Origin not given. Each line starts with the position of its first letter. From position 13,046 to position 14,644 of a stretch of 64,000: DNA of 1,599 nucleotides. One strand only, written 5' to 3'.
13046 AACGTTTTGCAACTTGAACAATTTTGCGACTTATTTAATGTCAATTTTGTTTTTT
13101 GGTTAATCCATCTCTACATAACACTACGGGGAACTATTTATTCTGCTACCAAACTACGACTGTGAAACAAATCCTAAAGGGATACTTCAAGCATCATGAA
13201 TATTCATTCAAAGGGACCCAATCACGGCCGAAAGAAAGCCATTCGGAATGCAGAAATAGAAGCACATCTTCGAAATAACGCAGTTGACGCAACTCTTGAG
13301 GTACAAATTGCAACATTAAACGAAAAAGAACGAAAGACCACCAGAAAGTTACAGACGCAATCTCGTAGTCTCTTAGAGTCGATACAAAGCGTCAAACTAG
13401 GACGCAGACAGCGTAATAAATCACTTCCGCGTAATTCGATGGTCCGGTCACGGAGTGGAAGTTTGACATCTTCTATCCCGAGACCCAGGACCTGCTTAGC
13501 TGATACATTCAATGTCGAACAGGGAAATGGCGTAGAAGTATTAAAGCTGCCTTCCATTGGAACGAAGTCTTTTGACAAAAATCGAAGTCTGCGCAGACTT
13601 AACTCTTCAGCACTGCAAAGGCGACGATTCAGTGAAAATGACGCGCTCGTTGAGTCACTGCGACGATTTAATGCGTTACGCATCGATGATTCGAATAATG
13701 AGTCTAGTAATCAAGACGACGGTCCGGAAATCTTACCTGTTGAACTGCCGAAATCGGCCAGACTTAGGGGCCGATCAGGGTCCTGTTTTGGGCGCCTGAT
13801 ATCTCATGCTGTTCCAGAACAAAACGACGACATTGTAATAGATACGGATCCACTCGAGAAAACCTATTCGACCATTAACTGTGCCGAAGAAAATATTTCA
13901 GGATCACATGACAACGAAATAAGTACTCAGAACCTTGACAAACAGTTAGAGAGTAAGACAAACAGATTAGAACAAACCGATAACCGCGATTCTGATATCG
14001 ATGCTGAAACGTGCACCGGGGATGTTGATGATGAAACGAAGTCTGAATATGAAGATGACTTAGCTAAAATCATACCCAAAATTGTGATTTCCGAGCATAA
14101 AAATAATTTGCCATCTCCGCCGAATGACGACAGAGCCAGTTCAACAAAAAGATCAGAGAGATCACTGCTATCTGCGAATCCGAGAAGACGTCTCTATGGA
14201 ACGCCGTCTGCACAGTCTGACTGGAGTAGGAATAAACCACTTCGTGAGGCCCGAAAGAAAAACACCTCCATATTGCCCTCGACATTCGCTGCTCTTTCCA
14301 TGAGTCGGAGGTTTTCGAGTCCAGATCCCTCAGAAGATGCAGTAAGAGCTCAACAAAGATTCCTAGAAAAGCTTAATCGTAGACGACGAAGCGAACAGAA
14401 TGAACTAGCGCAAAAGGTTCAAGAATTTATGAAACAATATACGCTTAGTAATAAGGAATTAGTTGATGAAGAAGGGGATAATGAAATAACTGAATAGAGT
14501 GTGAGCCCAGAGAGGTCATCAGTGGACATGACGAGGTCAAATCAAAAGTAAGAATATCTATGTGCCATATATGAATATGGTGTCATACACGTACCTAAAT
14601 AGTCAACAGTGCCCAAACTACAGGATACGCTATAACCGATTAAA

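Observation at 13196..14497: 1.3-kb intronless ORF encoding a 433-aa Ser/Arg-rich low-complexity protein with no recognisable domain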

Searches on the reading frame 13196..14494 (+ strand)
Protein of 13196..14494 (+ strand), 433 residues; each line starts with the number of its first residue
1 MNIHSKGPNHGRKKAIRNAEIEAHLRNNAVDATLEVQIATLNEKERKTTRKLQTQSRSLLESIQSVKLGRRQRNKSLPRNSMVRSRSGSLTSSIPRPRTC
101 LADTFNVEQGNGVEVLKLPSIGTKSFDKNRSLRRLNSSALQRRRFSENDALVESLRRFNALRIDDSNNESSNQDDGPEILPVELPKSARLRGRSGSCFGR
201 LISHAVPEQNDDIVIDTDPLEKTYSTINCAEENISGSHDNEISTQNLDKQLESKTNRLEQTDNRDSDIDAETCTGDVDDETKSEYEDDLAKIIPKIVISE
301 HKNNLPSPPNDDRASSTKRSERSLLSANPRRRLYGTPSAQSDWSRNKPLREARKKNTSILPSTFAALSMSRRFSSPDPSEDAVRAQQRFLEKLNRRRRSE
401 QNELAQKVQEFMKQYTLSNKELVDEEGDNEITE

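Call 4: search_protein_families(library=pfam, proteins=[window:13196-14494:+], max_evalue=10)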
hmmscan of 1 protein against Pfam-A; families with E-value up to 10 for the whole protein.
window:13196-14494:+ (433 aa): 1 family
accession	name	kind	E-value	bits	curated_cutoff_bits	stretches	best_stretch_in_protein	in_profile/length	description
PF18443.6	Tli4_N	-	0.059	14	26.5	1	15-64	88-136/138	Tle cognate immunity protein 4 N-terminal domain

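Call 5: find_homologous_proteins(query=window:13196-14494:+, max_evalue=0.001)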
Query window:13196-14494:+ (433 aa): 2 proteins with E <= 0.001 among 7147 candidates.
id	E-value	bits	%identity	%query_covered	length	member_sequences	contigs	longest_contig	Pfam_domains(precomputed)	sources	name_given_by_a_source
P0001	2.4e-272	921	100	100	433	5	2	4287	-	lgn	-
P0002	2.9e-96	341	48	96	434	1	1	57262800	-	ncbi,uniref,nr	ncbi:hypothetical protein HOLleu_20547 [Holothuria leucospilota]|uniref:Uncharacterized protein n=1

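Call 6: find_encoding_contigs(protein=P0001, flank=5000)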
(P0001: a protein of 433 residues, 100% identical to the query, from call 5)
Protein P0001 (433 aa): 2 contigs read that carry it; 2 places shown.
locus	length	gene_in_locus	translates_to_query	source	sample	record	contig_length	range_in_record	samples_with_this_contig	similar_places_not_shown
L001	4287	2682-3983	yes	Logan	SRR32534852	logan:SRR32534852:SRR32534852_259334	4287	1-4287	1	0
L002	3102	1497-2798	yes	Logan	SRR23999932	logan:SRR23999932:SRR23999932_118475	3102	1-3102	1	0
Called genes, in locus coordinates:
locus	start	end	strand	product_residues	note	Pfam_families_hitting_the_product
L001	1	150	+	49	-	?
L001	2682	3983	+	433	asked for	-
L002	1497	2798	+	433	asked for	-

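Call 7: find_encoding_contigs(protein=P0002, flank=10000)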
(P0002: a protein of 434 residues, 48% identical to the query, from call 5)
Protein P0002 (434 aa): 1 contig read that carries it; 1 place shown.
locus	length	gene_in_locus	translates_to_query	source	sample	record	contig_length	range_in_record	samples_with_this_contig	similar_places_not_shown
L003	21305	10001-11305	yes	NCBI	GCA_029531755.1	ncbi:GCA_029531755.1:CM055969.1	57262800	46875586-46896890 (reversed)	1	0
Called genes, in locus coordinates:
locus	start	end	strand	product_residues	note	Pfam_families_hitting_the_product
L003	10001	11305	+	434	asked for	-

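Call 16: search_solved_structures(query=A1, max_evalue=10)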
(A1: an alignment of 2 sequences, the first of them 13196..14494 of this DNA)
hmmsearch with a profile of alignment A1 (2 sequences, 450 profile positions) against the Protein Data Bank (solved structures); distinct sequences matched with E-value up to 10: 2.
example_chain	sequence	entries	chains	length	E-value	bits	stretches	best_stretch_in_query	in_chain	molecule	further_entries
9l94_c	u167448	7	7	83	0.17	13.8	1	277-325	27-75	Large ribosomal subunit protein uL23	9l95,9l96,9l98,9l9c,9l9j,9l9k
4nq0_A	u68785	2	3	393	0.57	12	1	246-327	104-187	HAT1-interacting factor 1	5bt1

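Call 17: search_protein_families(library=pfam, proteins=[P0002], max_evalue=1)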
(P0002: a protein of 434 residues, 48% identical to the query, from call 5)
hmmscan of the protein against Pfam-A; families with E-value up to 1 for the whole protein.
P0002 (434 aa): 0 families

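Call 18: search_protein_representatives(alignment_id=A1)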
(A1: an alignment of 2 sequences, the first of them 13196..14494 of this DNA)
Query: 2 sequences, 450 profile positions. Proteins with E-value up to 0.001 (for the whole library): 6; up to 1e-10: 5; up to 1e-30: 4. The best 6 are listed.
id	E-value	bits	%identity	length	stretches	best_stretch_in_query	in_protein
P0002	1.7e-254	860.9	-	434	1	1-443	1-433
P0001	3.6e-248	840.1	-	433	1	1-450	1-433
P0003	1.3e-72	261.5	-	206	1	1-195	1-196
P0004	7.9e-67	242.3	-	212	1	264-427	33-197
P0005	1.1e-15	73.8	-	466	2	347-429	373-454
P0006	2.2e-06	43.1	-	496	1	347-423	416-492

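Call 20: list_cluster_members(proteins=[P0005, P0006, P0003, P0004])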
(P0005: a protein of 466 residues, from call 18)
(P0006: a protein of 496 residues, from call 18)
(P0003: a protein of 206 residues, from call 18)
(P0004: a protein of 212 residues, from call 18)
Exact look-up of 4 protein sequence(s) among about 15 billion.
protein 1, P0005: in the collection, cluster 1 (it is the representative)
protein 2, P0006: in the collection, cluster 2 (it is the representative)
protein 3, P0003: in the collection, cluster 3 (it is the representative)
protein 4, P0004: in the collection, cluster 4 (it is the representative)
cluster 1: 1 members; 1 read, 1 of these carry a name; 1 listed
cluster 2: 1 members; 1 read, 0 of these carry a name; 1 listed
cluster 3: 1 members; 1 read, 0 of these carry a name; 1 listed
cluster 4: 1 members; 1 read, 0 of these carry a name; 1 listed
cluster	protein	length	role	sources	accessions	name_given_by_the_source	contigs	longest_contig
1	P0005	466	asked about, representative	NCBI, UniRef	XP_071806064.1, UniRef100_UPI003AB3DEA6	uncharacterized protein [Asterias amurensis] | uncharacterized protein n=1 Tax=Asterias amurensis TaxID=7602 RepID=UPI003AB3DEA6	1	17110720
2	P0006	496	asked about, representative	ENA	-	-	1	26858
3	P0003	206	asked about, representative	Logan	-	-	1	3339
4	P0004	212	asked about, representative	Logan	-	-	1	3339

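Call 22: find_homologous_proteins(query=A2, max_evalue=0.01)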
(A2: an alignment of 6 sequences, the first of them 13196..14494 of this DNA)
Query A2 (6 sequences) (433 aa, profile of the alignment): 6 proteins with E <= 0.01 among 8000 candidates.
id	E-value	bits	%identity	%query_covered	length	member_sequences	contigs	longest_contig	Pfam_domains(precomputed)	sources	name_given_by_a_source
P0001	1.4e-186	639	100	100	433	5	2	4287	-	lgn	-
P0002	2.2e-171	589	48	96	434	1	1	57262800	-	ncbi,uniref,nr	ncbi:hypothetical protein HOLleu_20547 [Holothuria leucospilota]|uniref:Uncharacterized protein n=1 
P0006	2.3e-143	496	39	18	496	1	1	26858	-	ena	-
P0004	5.1e-88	314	70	37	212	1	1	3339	-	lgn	-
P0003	1.7e-78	283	63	44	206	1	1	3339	-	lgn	-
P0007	1.6e-36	144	41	15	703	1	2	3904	-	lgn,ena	-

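Call 23: find_encoding_contigs(protein=P0006, flank=10000)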
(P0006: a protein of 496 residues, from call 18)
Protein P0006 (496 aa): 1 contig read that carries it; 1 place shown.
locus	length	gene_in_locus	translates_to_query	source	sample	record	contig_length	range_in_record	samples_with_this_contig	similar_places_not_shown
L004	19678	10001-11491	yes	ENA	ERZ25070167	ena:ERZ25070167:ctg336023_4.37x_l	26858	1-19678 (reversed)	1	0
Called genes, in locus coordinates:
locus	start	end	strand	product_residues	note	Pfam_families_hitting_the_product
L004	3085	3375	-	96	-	-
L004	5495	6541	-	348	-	PF00078:RVT_1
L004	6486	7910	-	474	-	-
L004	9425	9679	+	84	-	-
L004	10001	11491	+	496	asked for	-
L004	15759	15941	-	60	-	-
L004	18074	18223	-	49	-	-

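Call 25: find_encoding_contigs(protein=P0007, flank=5000)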
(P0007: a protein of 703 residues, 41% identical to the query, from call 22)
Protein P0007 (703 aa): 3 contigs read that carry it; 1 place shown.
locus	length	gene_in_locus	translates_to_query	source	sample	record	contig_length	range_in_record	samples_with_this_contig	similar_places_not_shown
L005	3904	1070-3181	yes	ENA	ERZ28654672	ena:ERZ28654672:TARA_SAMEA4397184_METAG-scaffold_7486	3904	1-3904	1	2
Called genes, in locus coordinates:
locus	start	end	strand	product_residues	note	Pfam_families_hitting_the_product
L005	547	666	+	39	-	-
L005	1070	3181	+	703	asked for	-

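Call 26: find_encoding_contigs(protein=P0003, flank=5000)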
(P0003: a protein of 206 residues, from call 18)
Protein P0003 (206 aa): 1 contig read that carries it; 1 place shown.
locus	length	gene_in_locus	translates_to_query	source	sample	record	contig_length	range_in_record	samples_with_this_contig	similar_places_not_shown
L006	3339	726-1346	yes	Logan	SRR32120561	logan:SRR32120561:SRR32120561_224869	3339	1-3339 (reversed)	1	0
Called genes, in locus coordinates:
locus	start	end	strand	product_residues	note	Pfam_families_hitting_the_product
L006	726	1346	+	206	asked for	-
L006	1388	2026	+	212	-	-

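Call 28: search_protein_families(library=pfam, proteins=[P0005, P0006, P0007], max_evalue=10)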
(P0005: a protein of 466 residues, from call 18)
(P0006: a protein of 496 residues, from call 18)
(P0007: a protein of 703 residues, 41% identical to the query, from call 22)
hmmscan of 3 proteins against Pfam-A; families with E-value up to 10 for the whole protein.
P0005 (466 aa): 1 family
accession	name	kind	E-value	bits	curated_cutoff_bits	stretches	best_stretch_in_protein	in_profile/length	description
PF24151.2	ArlX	-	0.89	9.4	28.7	1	23-74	46-96/229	ArlX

P0006 (496 aa): 2 families
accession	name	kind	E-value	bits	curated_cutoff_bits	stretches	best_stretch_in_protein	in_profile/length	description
PF03836.20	RasGAP_C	-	0.02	15.4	26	1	21-85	41-100/137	RasGAP C-terminus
PF20439.3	SpoIVA_C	-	0.49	11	25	1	11-47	32-68/76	Sporulation stage IV protein A, C-terminal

P0007 (703 aa): 1 family
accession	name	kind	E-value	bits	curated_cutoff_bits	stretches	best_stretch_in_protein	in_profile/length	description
PF03836.20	RasGAP_C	-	1.4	9.5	26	1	18-70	39-91/137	RasGAP C-terminus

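Call 47: predict_structure(alignment_id=A4)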
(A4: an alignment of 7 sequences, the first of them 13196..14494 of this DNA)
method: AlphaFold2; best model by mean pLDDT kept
length: 433 residues; sequences in the alignment: 7
mean_pLDDT: 53.8   pTM: 0.21
mean pLDDT of the five models: 53.8, 53.0, 50.5, 49.3, 49.1
residues with pLDDT >= 90: 62; 70-90: 46; 50-70: 73; < 50: 252
segments of 3 or more residues with pLDDT < 50: 4-7, 72-145, 168-247, 256-286, 300-338, 373-376, 424-433
pLDDT, mean of each block of 10 residues (from residue 1): 48 82 92 95 95 93 71 44 38 42 36 39 36 37 50 75 51 35 38 37 35 35 31 31 44 43 35 36 48 59 44 36 42 47 61 70 52 55 83 92 92 70 45 37
secondary structure, 60 per line:
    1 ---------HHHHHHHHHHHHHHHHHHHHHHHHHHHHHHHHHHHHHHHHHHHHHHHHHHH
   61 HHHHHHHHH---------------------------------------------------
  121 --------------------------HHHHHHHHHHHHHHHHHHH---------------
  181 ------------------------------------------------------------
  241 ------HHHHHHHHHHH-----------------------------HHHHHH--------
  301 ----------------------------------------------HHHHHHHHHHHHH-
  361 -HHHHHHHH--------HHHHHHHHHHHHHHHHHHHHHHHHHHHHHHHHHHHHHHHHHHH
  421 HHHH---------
elements in order: H10-69 H147-165 H247-257 H287-292 H347-359 H362-369 H378-424

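Call 53: find_encoding_contigs(protein=P0005, flank=10000, max_places=2)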
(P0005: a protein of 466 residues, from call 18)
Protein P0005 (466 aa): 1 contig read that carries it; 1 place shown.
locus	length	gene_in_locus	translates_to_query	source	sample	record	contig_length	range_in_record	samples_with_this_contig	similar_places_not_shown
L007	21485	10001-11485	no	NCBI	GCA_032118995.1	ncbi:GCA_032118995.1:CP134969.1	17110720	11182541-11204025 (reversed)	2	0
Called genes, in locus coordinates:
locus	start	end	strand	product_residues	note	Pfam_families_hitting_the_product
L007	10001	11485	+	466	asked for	-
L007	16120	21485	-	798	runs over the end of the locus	PF02759:RUN, PF13901:RH_dom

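Call 65: fold_search(model_id=the predicted structure, library=pdb)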
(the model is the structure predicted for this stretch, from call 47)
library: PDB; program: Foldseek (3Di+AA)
matches with E <= 10: 0; with E <= 0.001: 0
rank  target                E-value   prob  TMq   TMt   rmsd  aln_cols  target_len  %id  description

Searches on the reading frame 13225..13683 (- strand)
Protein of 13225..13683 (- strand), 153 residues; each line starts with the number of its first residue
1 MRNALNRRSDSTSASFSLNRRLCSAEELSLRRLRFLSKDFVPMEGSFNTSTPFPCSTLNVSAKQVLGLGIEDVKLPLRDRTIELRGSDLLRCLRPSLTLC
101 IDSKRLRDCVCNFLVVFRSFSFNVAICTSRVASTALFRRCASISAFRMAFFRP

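Call 45: search_protein_families(library=pfam, proteins=[window:13225-13683:-], max_evalue=0.01)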
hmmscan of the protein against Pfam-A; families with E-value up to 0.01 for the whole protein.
window:13225-13683:- (153 aa): 0 families
